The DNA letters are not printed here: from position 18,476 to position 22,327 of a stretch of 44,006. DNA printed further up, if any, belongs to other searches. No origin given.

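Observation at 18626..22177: Diguanylate cyclase effector fused to a STAND/NLR-like NTPase-TPR scaffold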

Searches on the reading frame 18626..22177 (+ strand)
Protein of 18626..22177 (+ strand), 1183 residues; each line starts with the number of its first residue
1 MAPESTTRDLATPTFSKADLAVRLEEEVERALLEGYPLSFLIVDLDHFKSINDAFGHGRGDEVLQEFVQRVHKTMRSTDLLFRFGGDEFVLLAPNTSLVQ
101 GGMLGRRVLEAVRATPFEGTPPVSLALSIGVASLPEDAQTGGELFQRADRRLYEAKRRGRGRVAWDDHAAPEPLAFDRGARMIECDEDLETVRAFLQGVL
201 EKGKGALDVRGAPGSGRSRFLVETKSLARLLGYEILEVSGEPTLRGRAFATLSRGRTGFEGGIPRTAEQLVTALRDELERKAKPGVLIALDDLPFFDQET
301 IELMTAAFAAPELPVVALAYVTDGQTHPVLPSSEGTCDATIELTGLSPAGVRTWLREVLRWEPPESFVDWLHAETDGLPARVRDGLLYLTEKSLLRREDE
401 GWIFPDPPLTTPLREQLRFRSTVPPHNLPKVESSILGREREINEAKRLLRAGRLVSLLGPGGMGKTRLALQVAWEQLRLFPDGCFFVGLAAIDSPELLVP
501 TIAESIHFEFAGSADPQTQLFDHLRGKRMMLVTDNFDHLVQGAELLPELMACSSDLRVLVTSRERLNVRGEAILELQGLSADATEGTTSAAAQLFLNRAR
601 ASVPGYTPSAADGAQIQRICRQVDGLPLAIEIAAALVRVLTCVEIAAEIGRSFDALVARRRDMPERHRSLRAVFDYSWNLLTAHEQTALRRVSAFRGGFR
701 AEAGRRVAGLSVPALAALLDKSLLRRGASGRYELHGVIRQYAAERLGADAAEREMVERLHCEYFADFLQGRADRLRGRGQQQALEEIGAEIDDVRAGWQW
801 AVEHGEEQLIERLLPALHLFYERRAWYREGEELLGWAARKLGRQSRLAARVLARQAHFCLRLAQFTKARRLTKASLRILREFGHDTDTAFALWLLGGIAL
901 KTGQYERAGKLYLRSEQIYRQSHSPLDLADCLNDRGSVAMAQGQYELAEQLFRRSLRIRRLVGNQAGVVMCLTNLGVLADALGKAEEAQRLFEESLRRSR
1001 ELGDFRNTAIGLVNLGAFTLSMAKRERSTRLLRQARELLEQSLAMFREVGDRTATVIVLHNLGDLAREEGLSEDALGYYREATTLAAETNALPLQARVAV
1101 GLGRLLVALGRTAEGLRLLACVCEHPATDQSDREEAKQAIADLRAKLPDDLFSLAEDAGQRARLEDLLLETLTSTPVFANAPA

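Call 5: search_protein_families(library=pfam, proteins=[window:18626-22177:+], max_evalue=0.1)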
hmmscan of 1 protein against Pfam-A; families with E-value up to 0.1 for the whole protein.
window:18626-22177:+ (1183 aa): 21 families
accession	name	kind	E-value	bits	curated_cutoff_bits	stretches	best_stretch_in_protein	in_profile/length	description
PF00990.26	GGDEF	-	1.6e-36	125.9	23.8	1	9-161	4-160/161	Diguanylate cyclase, GGDEF domain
PF13424.12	TPR_12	-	6.2e-30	103.7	30.1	3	932-1000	6-76/77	Tetratricopeptide repeat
PF13374.12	TPR_10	-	7.1e-12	45.4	27.5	2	928-960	1-33/42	Tetratricopeptide repeat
PF07719.23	TPR_2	-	9.4e-11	41.4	27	1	929-958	1-30/34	Tetratricopeptide repeat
PF13181.12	TPR_8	-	1.2e-10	41.1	25.7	0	930-959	2-31/34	Tetratricopeptide repeat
PF00515.34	TPR_1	-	1.3e-10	41.1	27.8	1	929-959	1-31/34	Tetratricopeptide repeat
PF17874.7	TPR_MalT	-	9.2e-10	38.7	45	1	850-1120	2-264/336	MalT-like TPR region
PF13401.12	AAA_22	-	1.5e-06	29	27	1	453-553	6-108/130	AAA domain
PF00931.28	NB-ARC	-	2.9e-06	27.2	23.5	1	453-678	19-246/248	NB-ARC domain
PF05729.18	NACHT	-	2.9e-05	24.4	26.7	1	453-581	1-153/167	NACHT domain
PF13176.12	TPR_7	-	0.00015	22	27.9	0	936-964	6-34/36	Tetratricopeptide repeat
PF12804.13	NTP_transf_3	-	0.00032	21.3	27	1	271-357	73-156/160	MobA-like NTP transferase domain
PF25199.1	nSTAND_NTPase5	-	0.0012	19.1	34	1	451-565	40-135/145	Novel STAND NTPase 5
PF13481.12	AAA_25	-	0.0014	18.7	27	1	446-474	27-55/195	AAA domain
PF14938.12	SNAP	-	0.0019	18.1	25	0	824-953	49-179/282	Soluble NSF attachment protein, SNAP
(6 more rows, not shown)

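Call 6: search_protein_families(library=ncbifam, proteins=[window:18626-22177:+], max_evalue=0.1)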
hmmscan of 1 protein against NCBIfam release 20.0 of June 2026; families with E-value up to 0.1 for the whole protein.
window:18626-22177:+ (1183 aa): 29 families (the best 25 are shown)
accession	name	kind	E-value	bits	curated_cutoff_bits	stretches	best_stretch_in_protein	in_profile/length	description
TIGR00254.1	GGDEF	domain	6.4e-40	136.6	37.4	1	6-164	5-165/168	diguanylate cyclase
NF007135.0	PRK09581.1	equivalog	9.3e-38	130.2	474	1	8-164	294-453/457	PleD family two-component system response regulator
NF038266.1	diguan_SiaD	equivalog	1.2e-36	126.4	290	1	6-163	94-252/252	biofilm regulation diguanylate cyclase SiaD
NF041717.1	HaaA_phane_TPR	equivalog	3.1e-35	121.6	1125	2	861-1104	644-880/882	cyclophane-containing RiPP biosynthesis TPR protein HaaT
NF007380.0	PRK09894.1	equivalog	8.8e-32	110.6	256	1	27-167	148-288/296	diguanylate cyclase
NF051473.1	DigCycDgcsShew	equivalog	1.4e-28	100.1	400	1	24-161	153-286/291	diguanylate cyclase DgcS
NF007423.1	PRK09966.1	equivalog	1.4e-26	93.3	325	1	12-156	245-390/390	diguanylate cyclase DgcN/YfiN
NF041606.1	dguan_cyc_DgcA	equivalog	1.9e-26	92.8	370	1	4-164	176-337/340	diguanylate cyclase DgcA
NF047654.1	DiguCycDgcRLepto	equivalog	3.7e-25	88.4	500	1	4-163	131-293/295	diguanylate cyclase DgcR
NF007298.0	PRK09776.1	equivalog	6.5e-25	87.2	1135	1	9-165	687-844/1111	diguanylate cyclase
NF007599.0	PRK10245.1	equivalog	6.9e-25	87.3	402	1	6-163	210-367/371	diguanylate cyclase AdrA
NF045675.1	PhdiestaseDibA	equivalog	1e-24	86.9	980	1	23-164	220-362/623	phosphodiesterase DibA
NF011955.1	PRK15426.1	equivalog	7.9e-23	80.4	408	1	34-168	426-563/564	cellulose biosynthesis regulator diguanylate cyclase DgcQ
NF007474.0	PRK10060.1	equivalog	7e-20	70.8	782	1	40-162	269-391/663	cyclic di-GMP phosphodiesterase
NF053617.1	SARPRegAfsRStmc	equivalog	5.7e-19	67.6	1430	2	405-753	268-618/986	SARP-family global regulator AfsR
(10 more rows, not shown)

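Call 7: search_protein_families(library=padloc, proteins=[window:18626-22177:+], max_evalue=0.1)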
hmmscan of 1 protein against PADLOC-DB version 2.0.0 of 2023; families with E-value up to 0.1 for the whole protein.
window:18626-22177:+ (1183 aa): 1 family
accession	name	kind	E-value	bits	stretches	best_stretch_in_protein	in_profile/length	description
PDLC01169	TPR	-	6.4e-18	63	2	929-1041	109-220/252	TPR repeats containing protein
